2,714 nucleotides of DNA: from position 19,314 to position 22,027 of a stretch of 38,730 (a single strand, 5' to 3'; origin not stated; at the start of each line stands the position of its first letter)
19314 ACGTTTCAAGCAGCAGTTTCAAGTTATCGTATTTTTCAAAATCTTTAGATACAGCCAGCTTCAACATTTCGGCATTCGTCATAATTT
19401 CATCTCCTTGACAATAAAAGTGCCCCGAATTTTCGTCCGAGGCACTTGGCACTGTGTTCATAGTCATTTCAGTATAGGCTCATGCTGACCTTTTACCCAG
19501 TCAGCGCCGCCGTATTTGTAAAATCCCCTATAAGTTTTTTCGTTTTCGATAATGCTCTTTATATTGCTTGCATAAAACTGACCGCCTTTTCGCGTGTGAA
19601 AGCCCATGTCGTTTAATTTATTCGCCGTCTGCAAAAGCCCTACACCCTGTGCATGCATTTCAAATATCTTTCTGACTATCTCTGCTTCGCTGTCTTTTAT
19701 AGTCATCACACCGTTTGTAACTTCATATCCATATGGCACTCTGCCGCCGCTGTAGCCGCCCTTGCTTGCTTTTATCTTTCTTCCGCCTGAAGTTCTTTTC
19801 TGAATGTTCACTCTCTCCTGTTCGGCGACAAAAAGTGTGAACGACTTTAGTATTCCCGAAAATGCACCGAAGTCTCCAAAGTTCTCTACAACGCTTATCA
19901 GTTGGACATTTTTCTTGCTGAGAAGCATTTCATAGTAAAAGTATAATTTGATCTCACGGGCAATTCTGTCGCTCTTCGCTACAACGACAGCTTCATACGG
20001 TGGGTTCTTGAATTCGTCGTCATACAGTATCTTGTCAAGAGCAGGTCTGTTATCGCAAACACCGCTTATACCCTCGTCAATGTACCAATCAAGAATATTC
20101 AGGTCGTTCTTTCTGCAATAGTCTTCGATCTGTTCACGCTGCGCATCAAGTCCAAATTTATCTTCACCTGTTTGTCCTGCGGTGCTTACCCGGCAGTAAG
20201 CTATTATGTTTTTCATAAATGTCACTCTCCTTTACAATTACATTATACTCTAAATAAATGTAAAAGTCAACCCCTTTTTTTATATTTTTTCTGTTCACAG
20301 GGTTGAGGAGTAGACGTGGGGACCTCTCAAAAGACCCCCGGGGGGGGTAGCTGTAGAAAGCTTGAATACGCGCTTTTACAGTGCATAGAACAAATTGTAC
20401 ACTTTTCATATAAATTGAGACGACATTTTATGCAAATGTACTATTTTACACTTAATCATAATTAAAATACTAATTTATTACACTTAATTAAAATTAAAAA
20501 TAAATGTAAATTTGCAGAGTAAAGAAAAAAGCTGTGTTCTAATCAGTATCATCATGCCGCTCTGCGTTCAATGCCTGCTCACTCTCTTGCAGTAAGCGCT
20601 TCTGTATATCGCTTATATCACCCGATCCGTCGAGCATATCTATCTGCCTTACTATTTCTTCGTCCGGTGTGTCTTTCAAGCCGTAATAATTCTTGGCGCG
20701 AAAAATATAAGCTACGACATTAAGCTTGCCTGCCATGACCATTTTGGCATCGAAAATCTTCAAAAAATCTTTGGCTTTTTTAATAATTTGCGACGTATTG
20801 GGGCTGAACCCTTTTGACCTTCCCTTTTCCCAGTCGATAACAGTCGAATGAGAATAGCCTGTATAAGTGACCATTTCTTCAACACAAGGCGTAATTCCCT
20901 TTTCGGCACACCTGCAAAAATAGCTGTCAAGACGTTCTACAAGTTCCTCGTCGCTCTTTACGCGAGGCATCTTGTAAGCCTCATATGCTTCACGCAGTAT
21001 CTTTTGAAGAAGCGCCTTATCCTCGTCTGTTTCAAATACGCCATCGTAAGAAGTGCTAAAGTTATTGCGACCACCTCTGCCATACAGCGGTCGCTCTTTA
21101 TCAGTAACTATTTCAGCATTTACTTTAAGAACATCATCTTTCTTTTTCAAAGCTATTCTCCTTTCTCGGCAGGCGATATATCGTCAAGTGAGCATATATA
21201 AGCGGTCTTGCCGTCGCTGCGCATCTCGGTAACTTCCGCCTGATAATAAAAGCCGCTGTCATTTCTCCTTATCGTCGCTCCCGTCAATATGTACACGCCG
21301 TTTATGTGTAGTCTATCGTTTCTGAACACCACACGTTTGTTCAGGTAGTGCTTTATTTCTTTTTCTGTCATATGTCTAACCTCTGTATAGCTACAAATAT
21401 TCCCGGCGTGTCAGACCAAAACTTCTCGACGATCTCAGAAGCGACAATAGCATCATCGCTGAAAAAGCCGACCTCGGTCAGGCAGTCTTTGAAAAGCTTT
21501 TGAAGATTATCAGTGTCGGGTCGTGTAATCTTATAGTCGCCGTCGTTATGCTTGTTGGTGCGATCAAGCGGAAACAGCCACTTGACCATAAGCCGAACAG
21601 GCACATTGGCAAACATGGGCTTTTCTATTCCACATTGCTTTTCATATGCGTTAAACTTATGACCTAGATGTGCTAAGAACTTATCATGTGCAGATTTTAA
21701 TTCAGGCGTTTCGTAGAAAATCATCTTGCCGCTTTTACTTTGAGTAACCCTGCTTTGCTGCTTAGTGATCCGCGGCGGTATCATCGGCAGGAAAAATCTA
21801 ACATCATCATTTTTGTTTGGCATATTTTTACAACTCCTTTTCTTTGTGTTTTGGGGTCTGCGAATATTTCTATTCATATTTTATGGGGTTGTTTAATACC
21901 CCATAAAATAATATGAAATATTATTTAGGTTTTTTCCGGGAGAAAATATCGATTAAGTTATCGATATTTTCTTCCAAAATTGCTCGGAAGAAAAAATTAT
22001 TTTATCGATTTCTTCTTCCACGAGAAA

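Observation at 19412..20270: Self-contained serine-recombinase transcription unit wedged between terS and terL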

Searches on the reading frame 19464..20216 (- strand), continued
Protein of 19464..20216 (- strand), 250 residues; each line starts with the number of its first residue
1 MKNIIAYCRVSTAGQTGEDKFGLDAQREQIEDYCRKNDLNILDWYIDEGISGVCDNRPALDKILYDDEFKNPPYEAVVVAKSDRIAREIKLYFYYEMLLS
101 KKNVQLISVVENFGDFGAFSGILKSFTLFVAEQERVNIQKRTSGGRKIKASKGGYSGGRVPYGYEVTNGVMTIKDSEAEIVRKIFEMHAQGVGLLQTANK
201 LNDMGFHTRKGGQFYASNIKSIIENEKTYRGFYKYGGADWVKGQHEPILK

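Call 19: search_solved_structures(query=window:19464-20216:-, max_evalue=0.001, show_alignments=2)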
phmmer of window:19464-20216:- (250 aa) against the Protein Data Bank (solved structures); distinct sequences matched with E-value up to 0.001: 6.
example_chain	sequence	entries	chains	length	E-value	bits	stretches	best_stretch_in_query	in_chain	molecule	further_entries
3bvp_A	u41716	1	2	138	2.3e-12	50.4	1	2-132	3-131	TP901-1 Integrase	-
2mhc_A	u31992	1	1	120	1.5e-09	41.2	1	15-110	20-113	TnpX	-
9dxh_A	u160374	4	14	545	7.6e-08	35.6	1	2-237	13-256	Resolvase homolog YokA | Site-specific recombinase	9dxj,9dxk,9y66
9dxd_A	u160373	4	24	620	9.6e-08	35.2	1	2-237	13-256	Resolvase homolog YokA,SPbeta prophage-derived uncharacterized protein YotN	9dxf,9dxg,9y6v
3guv_A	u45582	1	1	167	1e-06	31.9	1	4-157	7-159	Site-specific recombinase, resolvase family protein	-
3g13_A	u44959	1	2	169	1.1e-05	28.5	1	4-157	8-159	Putative conjugative transposon recombinase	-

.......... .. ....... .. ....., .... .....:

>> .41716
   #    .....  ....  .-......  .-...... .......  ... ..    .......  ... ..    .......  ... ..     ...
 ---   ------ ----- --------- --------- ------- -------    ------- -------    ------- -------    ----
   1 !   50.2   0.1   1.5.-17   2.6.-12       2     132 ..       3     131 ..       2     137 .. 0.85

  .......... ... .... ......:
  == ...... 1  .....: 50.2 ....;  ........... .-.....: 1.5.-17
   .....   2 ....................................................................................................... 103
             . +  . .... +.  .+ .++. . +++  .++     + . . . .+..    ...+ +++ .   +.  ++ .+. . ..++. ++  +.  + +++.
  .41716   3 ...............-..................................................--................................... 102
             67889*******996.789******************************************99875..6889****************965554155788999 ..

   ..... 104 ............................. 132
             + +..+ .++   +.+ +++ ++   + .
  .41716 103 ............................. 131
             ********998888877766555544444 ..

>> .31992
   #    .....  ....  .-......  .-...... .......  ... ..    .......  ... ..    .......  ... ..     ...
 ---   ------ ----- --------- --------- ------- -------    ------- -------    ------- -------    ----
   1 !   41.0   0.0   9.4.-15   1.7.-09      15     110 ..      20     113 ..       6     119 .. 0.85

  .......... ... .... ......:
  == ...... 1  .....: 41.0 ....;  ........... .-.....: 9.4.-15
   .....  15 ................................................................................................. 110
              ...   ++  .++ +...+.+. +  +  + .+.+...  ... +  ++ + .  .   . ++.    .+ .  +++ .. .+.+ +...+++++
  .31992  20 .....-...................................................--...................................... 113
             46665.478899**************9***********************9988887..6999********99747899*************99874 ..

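Call 38: search_protein_families(library=pfam, proteins=[L001:5322-5621:-, L002:4940-5332:-], max_evalue=0.01)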
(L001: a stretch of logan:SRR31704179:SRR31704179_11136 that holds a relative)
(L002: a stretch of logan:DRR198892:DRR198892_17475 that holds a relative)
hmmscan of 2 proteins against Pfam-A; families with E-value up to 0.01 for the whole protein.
L001:5322-5621:- (99 aa): 0 families

L002:4940-5332:- (130 aa): 0 families

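Call 48: search_protein_families(library=phrogs, proteins=[window:19464-20216:-, L001:5322-5621:-, L001:5136-5315:-, L002:5346-5612:-, L002:4940-5332:-, L003:4997-5593:-, L003:4741-4983:-, L004:1325-1807:-], max_evalue=0.001)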
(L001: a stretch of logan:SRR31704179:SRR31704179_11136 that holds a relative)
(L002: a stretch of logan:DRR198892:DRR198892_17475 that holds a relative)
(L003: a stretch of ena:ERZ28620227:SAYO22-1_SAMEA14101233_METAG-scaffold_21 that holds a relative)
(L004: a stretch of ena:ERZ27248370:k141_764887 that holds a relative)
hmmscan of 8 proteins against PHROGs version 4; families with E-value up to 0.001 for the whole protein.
window:19464-20216:- (250 aa): 4 families
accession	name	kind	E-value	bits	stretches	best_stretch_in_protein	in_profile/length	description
phrog_95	-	integration and excision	4e-62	211.7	1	1-249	87-343/651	integrase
phrog_125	-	DNA, RNA and nucleotide metabolism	3.5e-29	103.1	1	1-228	19-205/254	DNA invertase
phrog_6620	-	integration and excision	9.2e-09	36.1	1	2-107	56-151/201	transposase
phrog_7701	-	DNA, RNA and nucleotide metabolism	8.4e-07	30.4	1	158-201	2-45/137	DNA invertase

L001:5322-5621:- (99 aa): 0 families

L001:5136-5315:- (59 aa): 0 families

L002:5346-5612:- (88 aa): 0 families

L002:4940-5332:- (130 aa): 0 families

L003:4997-5593:- (198 aa): 0 families

L003:4741-4983:- (80 aa): 0 families

L004:1325-1807:- (160 aa): 1 family
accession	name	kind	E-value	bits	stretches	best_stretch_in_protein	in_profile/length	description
phrog_4534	-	unknown function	1.8e-13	51.9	1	11-152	2-128/133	-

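Call 49: search_protein_families(library=ncbifam, proteins=[window:19464-20216:-], max_evalue=0.001)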
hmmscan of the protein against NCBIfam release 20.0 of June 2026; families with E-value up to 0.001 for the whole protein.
window:19464-20216:- (250 aa): 7 families
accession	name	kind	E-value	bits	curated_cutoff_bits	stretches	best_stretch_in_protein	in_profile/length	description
NF047343.1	SCCmet_CcrB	equivalog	1.5e-35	122.9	900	1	2-226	7-230/542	cassette chromosome recombinase CcrB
NF047344.1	SCCmet_CcrA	equivalog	6.3e-20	71.7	700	1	1-213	1-207/442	cassette chromosome recombinase CcrA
NF047347.1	SCCmet_CcrC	equivalog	3.5e-17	62.1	900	1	2-236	3-241/558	cassette chromosome recombinase CcrC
NF041201.1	recomb_XisF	equivalog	3.7e-12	46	375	1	4-225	1-231/465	fdxN element excision recombinase XisF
NF033518.0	transpos_IS607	equivalog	6.8e-10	38.8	110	1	3-108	55-151/187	IS607 family transposase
NF009949.0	PRK13413.1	equivalog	2.7e-08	33.7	272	1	4-157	2-149/203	master DNA invertase Mpi family serine-type recombinase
NF049883.1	resolv_YneB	equivalog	2.1e-06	27.3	175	1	4-112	2-104/211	YneB family resolvase-like protein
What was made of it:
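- On Large serine recombinases / integrases: Scores are far below the cut-offs (122.9 against 900) (calls 48, 49).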

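Call 58: predict_structure(alignment_id=A1)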
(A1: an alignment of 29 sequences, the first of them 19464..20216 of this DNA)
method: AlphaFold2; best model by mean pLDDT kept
length: 250 residues; sequences in the alignment: 29
mean_pLDDT: 81.4   pTM: 0.46
mean pLDDT of the five models: 81.4, 80.9, 80.2, 75.4, 73.4
residues with pLDDT >= 90: 100; 70-90: 88; 50-70: 54; < 50: 8
segments of 3 or more residues with pLDDT < 50: 83-87
pLDDT, mean of each block of 10 residues (from residue 1): 87 64 84 92 86 70 81 85 51 74 82 53 59 67 74 85 88 95 96 96 95 96 95 88 92
secondary structure, 60 per line:
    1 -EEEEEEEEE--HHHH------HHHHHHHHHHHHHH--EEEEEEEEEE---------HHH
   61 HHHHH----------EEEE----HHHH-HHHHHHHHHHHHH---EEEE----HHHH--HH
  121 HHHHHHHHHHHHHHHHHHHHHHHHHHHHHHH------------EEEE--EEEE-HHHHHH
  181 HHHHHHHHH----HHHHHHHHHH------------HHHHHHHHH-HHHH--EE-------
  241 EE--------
elements in order: E2-10 H13-16 H23-36 E39-48 H58-65 E76-79 H84-87 H89-101 E105-108 H113-116 H119-151 E164-167 E170-173 H175-189 H194-203 H216-224 H226-229

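Call 60: fold_search(model_id=the predicted structure, library=pdb)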
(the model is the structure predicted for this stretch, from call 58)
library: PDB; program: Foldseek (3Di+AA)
matches with E <= 10: 783; with E <= 0.001: 28
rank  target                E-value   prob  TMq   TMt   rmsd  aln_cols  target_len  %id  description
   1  9dxf_A                3.6e-11  1.00  0.59  0.31   8.3       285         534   23  attLmm bound serine integrase and RDF complex in the post-rotation state (released 2026-01-21)
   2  9iu2_A                4.3e-11  1.00  0.60  0.35   6.5       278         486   19  Cryo-EM structure of the large serine recombinase Bxb1 in complex with attP and attB (GT/TT CDN) in the pre-strand exc (released 2026-03-04)
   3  9dxd_A                5.9e-11  1.00  0.61  0.32   8.1       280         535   23  attLmm bound serine integrase and RDF complex in the pre-rotation state (released 2026-01-21)
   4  9dxh_A                8.0e-11  1.00  0.59  0.31   8.8       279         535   23  attPmm and attBmm bound serine integrase complex in the pre-rotation state (released 2026-01-21)
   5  9y66_A                6.1e-10  1.00  0.50  0.26  12.2       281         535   23  attLsym bound serine integrase complex in the dimeric state (released 2026-02-04)
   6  9y66_C                7.9e-10  1.00  0.50  0.26  12.4       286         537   23  attLsym bound serine integrase complex in the dimeric state (released 2026-02-04)
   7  3bvp_A                6.7e-07  1.00  0.44  0.75   3.9       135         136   29  Crystal Structure of the N-terminal Catalytic Domain of TP901-1 Integrase (released 2008-08-12)
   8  9rah_B                9.1e-07  1.00  0.35  0.17  15.5       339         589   14  Autoinhibited PhiC31 integrase-attL complex (released 2026-02-11)
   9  2r0q_C                1.0e-06  1.00  0.33  0.41  14.8       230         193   20  Crystal structure of a serine recombinase- DNA regulatory complex (released 2008-04-01)
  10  9rah_A                2.2e-06  1.00  0.34  0.15  18.5       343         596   14  Autoinhibited PhiC31 integrase-attL complex (released 2026-02-11)
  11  4kis_D                3.5e-06  1.00  0.37  0.32   2.8       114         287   26  Crystal Structure of a LSR-DNA Complex (released 2013-07-10)
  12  2r0q_D                5.5e-06  1.00  0.32  0.39  13.4       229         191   18  Crystal structure of a serine recombinase- DNA regulatory complex (released 2008-04-01)
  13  3bvp_B                7.0e-06  1.00  0.41  0.74   4.1       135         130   27  Crystal Structure of the N-terminal Catalytic Domain of TP901-1 Integrase (released 2008-08-12)
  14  5cy1_A                9.0e-06  1.00  0.33  0.43  13.0       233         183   20  Tn3 resolvase - site III complex crystal form I (released 2017-01-11)
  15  4kis_A                1.3e-05  1.00  0.38  0.31   2.1       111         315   23  Crystal Structure of a LSR-DNA Complex (released 2013-07-10)
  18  4kis_B                2.6e-05  1.00  0.38  0.31   2.2       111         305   23  Crystal Structure of a LSR-DNA Complex (released 2013-07-10)
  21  4kis_C                4.2e-05  1.00  0.38  0.31   2.2       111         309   23  Crystal Structure of a LSR-DNA Complex (released 2013-07-10)
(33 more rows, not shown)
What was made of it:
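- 19464..20216 (-): Recombinase gene, 250 aa. Serine-recombinase catalytic domain, E-helix and the 'recombinase domain' (RD) of large serine recombinases. The protein ends at the RD boundary. Calls 58 and 60: AlphaFold2 model with pLDDT 81; Foldseek best matches are SPbeta and Bxb1 integrases; the RD superposes on 4kis at 2.1-2.8 A.
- On Large serine recombinases / integrases: The RD of the model superposes on 4kis at 2.1-2.8 A over about 112 columns (call 60).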

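Call 71: search_protein_families(library=padloc, proteins=[window:19464-20216:-, L001:5322-5621:-, L002:4940-5332:-, L002:5346-5612:-, L003:4997-5593:-, L004:1325-1807:-, L003:6770-7666:+, L003:7687-8286:+], max_evalue=0.001)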
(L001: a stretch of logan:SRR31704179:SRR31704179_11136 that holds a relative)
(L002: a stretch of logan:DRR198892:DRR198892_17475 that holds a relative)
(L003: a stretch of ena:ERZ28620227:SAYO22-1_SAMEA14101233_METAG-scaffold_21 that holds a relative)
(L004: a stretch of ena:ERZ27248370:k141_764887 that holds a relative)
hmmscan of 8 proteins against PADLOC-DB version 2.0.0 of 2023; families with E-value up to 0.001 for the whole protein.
window:19464-20216:- (250 aa): 0 families

L001:5322-5621:- (99 aa): 0 families

L002:4940-5332:- (130 aa): 0 families

L002:5346-5612:- (88 aa): 0 families

L003:4997-5593:- (198 aa): 0 families

L004:1325-1807:- (160 aa): 0 families

L003:6770-7666:+ (298 aa): 0 families

L003:7687-8286:+ (199 aa): 0 families

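Call 75: search_protein_representatives(protein=window:19464-20216:-)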
Query: 250 residues. Proteins with E-value up to 0.001 (for the whole library): 35379; up to 1e-10: 9164; up to 1e-30: 114. The best 150 are listed.
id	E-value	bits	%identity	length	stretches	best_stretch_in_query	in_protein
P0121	1.0e-80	287.3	55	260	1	1-249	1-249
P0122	1.2e-80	287.1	55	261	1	3-249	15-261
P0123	4.6e-76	272.1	53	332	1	4-249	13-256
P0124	5.8e-73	261.9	53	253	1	2-250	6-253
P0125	3.4e-72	259.4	51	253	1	1-249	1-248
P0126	5.1e-70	252.3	50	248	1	3-250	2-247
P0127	7.5e-70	251.8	50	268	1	2-249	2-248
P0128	1.4e-67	244.3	50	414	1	2-248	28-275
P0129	1.8e-67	243.9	49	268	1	1-249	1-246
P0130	2.5e-66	240.3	43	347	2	2-249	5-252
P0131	1.4e-65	237.8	50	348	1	3-249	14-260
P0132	2.3e-65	237.1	48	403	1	3-249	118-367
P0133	1.1e-63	231.6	46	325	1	2-249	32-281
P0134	7.0e-63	228.9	48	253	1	2-249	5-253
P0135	2.3e-62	227.3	48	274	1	2-250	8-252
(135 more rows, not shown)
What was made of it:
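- About 90 clusters at 50% identity, of 240-290 aa, precede the first proteins of 440 aa or more (call 75).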

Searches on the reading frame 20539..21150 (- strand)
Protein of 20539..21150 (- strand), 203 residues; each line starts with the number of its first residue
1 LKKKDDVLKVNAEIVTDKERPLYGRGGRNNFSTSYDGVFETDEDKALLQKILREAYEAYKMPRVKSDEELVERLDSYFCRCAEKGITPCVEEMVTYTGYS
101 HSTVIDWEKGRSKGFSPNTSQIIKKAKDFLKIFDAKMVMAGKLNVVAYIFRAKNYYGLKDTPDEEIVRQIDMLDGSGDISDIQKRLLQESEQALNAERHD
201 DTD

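Call 3: search_protein_families(library=pfam, proteins=[window:20539-21150:-], max_evalue=0.01)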
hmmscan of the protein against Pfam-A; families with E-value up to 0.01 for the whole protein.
window:20539-21150:- (203 aa): 1 family
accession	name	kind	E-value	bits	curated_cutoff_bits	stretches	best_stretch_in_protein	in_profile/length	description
PF16677.11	GP3_package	-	1.4e-05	25.7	29.4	1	63-161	5-102/105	DNA-packaging protein gp3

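Call 48: search_protein_families(library=phrogs, proteins=[window:20539-21150:-], max_evalue=0.001)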
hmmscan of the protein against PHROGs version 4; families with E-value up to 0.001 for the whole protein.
window:20539-21150:- (203 aa): 1 family
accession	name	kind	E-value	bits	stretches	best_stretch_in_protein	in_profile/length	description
phrog_606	-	head and packaging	2.6e-05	25.3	1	62-167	23-139/167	terminase small subunit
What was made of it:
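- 20539..21150 (-): Small-terminase-like gene of the P22 gp3 type (context). Calls 3 and 48.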

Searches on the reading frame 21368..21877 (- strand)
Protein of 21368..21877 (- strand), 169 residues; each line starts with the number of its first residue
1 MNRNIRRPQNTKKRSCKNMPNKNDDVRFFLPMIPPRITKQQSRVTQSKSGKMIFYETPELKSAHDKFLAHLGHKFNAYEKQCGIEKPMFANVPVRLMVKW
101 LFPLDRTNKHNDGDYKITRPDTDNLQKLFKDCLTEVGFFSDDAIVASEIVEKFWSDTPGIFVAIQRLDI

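Call 3: search_protein_families(library=pfam, proteins=[window:21368-21877:-], max_evalue=0.01)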
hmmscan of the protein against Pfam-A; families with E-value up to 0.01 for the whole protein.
window:21368-21877:- (169 aa): 1 family
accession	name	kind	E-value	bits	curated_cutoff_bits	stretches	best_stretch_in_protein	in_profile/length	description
PF05866.16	RusA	-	1.1e-19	71.7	22.8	1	38-165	6-124/124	Endodeoxyribonuclease RusA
